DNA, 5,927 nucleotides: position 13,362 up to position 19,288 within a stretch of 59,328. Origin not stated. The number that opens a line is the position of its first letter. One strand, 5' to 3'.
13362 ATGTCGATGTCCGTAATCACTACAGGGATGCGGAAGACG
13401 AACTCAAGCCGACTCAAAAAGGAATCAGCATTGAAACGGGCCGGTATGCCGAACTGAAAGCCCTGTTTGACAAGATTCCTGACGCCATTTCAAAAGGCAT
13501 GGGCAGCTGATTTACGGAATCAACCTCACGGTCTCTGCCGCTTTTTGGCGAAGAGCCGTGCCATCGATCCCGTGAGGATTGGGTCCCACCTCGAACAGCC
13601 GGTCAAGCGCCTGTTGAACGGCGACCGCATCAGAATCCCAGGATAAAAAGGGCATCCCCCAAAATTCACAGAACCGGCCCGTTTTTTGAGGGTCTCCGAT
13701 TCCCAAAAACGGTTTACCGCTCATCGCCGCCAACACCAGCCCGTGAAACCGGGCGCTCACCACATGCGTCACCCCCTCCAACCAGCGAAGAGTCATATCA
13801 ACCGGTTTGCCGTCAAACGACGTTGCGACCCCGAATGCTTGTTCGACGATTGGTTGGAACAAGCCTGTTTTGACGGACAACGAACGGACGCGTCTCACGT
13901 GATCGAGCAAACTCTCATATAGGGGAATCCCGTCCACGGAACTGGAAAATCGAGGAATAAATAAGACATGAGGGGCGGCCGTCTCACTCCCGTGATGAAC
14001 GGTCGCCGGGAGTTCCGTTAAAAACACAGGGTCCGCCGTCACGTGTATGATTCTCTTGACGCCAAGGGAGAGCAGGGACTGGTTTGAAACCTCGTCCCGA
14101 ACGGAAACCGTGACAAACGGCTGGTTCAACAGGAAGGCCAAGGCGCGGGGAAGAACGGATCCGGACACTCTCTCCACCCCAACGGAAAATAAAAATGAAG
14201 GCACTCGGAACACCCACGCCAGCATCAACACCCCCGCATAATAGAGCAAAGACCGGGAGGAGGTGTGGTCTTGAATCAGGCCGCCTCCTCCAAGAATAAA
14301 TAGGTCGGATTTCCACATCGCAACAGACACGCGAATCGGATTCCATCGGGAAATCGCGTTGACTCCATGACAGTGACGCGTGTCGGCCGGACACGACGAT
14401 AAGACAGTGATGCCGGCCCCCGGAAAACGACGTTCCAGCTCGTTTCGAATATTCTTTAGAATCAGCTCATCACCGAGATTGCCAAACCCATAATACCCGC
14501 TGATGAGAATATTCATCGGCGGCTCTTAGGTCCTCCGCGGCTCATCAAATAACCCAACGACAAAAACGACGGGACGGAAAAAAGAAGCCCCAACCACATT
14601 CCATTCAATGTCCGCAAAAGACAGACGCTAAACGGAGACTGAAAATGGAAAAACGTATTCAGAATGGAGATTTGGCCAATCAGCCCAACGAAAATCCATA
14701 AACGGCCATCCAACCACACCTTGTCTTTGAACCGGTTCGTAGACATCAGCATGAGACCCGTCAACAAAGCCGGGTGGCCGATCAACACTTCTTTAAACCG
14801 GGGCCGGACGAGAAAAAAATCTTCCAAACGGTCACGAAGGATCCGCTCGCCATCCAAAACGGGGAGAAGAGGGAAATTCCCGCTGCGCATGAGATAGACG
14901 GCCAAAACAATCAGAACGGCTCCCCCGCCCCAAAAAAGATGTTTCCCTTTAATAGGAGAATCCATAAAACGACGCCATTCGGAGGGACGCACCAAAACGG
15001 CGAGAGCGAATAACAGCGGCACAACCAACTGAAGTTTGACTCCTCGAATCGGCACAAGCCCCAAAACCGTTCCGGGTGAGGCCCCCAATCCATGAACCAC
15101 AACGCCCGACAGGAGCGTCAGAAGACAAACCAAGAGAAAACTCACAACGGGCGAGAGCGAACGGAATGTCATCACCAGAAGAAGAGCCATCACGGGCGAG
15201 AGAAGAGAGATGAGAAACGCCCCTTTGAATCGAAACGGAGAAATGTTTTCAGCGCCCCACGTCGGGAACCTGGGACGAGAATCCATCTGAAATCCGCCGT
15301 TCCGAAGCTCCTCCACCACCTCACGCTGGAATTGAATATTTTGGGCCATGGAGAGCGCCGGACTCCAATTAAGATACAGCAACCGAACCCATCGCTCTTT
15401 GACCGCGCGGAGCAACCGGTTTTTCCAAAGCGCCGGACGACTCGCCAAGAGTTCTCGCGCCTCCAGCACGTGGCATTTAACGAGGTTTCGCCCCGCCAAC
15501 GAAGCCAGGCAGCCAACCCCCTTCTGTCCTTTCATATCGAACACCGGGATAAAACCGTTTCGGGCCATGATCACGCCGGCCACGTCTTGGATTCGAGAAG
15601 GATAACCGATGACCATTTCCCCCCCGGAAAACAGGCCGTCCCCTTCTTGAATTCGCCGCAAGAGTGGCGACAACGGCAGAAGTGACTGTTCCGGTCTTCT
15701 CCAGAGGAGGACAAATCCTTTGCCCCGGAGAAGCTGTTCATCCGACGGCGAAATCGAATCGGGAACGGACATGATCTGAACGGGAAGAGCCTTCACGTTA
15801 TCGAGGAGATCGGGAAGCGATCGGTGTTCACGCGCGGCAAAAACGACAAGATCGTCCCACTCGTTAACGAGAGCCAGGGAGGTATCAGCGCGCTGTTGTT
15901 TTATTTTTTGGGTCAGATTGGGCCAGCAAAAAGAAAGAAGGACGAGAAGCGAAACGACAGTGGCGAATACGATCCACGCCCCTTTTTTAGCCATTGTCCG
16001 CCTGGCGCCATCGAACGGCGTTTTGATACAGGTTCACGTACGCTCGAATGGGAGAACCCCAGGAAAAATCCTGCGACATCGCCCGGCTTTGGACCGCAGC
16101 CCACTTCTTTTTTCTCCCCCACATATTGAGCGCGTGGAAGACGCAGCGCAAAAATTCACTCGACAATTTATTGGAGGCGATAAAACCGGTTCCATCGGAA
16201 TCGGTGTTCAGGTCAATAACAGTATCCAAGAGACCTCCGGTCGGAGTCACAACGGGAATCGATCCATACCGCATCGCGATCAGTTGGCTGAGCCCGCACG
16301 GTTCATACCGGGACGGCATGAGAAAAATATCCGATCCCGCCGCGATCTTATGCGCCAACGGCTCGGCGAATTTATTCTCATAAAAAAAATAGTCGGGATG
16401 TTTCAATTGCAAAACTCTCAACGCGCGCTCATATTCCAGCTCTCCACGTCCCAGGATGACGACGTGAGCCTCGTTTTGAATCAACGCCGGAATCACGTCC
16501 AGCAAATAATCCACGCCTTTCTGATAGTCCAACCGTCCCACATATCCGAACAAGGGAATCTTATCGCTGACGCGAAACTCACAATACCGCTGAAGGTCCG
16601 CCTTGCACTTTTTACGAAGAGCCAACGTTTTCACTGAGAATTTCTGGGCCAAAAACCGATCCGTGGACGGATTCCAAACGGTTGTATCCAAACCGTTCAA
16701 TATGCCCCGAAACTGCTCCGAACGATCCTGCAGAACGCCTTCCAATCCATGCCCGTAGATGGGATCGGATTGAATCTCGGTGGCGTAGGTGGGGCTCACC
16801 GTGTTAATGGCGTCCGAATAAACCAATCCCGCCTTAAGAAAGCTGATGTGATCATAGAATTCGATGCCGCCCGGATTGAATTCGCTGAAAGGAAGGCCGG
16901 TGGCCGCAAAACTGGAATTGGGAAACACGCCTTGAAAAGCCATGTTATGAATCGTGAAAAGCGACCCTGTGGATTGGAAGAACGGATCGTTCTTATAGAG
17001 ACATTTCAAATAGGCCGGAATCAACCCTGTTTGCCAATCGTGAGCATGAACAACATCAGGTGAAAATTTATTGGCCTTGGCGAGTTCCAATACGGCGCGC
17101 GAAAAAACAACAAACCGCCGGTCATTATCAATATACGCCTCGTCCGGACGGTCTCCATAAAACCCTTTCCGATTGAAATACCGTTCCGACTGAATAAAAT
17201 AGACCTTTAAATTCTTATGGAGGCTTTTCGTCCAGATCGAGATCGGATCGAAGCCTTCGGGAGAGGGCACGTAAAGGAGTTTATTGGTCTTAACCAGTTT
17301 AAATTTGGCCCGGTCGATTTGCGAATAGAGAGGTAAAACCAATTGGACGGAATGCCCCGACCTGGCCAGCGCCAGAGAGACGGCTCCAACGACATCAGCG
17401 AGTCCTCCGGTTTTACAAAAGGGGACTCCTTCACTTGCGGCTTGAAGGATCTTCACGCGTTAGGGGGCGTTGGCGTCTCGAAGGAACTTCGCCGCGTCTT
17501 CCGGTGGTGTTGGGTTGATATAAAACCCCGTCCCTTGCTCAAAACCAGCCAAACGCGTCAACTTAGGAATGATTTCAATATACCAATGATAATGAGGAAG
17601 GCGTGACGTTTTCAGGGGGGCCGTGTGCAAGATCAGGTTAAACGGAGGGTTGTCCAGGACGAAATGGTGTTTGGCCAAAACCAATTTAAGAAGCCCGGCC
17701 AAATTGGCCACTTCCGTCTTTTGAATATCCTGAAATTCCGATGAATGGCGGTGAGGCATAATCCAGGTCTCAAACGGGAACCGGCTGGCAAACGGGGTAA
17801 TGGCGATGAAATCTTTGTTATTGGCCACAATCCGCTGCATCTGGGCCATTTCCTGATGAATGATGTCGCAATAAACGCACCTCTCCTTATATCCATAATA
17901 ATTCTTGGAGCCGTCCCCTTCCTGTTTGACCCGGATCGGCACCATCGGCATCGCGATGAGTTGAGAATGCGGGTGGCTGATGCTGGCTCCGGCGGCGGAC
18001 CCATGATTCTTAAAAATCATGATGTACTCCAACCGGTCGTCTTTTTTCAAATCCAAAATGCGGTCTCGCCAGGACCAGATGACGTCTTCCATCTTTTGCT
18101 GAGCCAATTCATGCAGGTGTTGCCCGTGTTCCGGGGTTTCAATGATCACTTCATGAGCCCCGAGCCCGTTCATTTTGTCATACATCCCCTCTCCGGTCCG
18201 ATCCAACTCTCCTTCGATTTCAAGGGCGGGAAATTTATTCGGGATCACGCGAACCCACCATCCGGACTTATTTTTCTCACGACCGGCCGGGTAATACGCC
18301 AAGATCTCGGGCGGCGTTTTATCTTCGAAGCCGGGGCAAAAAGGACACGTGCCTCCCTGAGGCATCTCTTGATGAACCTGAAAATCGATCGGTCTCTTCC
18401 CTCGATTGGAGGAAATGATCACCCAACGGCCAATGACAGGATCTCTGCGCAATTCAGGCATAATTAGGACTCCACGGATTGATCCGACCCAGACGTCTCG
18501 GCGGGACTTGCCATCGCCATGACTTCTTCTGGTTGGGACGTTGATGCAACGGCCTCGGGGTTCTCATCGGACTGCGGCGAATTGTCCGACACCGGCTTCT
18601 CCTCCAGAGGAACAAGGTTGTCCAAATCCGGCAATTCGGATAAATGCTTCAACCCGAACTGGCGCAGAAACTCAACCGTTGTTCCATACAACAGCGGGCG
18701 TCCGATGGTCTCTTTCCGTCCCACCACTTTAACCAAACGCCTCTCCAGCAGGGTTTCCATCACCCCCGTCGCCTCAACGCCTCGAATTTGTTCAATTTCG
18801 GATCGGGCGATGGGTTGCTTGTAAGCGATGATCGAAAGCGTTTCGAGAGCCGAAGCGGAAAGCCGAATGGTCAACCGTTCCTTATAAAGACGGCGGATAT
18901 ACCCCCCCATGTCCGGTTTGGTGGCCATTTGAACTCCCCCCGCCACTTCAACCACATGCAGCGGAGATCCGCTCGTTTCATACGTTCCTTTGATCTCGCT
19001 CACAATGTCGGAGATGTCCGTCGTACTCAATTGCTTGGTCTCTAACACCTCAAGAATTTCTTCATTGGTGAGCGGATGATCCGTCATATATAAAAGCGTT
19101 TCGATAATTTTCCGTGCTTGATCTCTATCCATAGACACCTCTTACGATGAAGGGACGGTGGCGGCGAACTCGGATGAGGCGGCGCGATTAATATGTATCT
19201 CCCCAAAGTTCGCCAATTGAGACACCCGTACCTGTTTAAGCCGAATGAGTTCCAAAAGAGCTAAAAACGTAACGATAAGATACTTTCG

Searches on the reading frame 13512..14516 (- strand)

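Call 21: search_protein_families(library=pfam, proteins=[window:13512-14516:-], max_evalue=0.001)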
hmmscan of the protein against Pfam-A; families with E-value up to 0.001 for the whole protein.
window:13512-14516:- (334 aa): 1 family
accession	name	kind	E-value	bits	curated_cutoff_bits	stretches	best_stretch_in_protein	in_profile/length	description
PF04230.19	PS_pyruv_trans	-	1.6e-31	110.7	25.3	1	13-274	1-277/280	Polysaccharide pyruvyl transferase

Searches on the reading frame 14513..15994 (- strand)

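Call 21: search_protein_families(library=pfam, proteins=[window:14513-15994:-], max_evalue=0.001)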
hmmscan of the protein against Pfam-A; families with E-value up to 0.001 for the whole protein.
window:14513-15994:- (493 aa): 1 family
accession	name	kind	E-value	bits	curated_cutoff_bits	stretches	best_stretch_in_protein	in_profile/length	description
PF18949.5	DUF5693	-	1.7e-63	215.6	29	2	259-473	370-598/609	Family of unknown function (DUF5693)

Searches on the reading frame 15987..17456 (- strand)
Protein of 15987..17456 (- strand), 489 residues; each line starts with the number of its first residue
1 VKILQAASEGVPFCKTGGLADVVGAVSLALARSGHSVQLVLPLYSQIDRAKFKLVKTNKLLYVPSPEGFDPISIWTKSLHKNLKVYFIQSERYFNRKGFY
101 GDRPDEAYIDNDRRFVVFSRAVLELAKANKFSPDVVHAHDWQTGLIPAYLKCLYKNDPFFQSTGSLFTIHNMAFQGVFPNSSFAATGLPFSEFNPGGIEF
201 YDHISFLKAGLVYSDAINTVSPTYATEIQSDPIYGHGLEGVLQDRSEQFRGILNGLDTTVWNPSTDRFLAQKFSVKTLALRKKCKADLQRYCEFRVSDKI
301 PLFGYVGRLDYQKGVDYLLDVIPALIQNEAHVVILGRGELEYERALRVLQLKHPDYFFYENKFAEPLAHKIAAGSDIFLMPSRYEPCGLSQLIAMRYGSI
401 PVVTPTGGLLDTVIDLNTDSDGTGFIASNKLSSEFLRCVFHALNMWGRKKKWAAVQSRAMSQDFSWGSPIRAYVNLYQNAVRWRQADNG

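Call 21: search_protein_families(library=pfam, proteins=[window:15987-17456:-], max_evalue=0.001)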
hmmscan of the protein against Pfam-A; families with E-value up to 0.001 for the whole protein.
window:15987-17456:- (489 aa): 5 families
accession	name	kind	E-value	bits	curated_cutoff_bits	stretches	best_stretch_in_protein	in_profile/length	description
PF08323.17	Glyco_transf_5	-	3.9e-81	272.7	22.7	1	2-243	1-238/239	Starch synthase catalytic domain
PF00534.26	Glycos_transf_1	-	5.2e-18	65.6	26.4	1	298-436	13-149/172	Glycosyl transferases group 1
PF13692.12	Glyco_trans_1_4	-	1.2e-17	65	27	1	301-435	2-132/142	Glycosyl transferases group 1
PF13439.12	Glyco_transf_4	-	1.4e-06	28.8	28.5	0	113-228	55-148/170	Glycosyltransferase Family 4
PF13579.12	Glyco_trans_4_4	-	0.00011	23.1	29.7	0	17-148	1-87/158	Glycosyl transferase 4-like domain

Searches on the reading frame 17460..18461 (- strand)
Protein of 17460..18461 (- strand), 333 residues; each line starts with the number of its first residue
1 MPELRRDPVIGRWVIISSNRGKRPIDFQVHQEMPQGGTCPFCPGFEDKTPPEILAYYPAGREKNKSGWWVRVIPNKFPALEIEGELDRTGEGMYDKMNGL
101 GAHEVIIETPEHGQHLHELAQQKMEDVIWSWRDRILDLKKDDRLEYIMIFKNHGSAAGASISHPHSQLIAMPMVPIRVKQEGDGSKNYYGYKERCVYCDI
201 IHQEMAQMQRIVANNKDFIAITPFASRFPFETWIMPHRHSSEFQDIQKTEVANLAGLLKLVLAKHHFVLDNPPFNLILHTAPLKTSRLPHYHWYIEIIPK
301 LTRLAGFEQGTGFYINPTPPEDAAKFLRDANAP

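Call 7: search_protein_families(library=pfam, proteins=[window:17460-18461:-], max_evalue=0.001)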
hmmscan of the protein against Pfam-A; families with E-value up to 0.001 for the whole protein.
window:17460-18461:- (333 aa): 5 families
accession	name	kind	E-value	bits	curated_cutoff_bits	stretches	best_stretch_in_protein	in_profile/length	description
PF01087.27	GalP_UDP_transf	-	5e-17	63.4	22.1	1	3-175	13-184/184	Galactose-1-phosphate uridyl transferase, N-terminal domain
PF16268.10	DUF4921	-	2.3e-15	56.9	28.5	1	133-322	209-388/425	Domain of unknown function (DUF4921)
PF02744.22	GalP_UDP_tr_C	-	1.6e-10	41.4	29.2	1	187-299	7-123/165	Galactose-1-phosphate uridyl transferase, C-terminal domain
PF16285.10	DUF4931_N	-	2.3e-09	37.8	24.1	1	103-171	53-121/124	Domain of unknown function (DUF4931) N-terminal domain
PF01230.28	HIT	-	1.1e-05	26.4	21.5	0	209-294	6-91/98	HIT domain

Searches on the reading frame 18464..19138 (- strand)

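Call 7: search_protein_families(library=pfam, proteins=[window:18464-19138:-], max_evalue=0.001)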
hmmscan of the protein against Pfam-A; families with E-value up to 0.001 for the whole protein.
window:18464-19138:- (224 aa): 1 family
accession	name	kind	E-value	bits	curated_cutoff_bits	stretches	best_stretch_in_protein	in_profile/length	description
PF04079.22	SMC_ScpB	-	1e-51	175.1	27.4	1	11-172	2-160/160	Segregation and condensation complex subunit ScpB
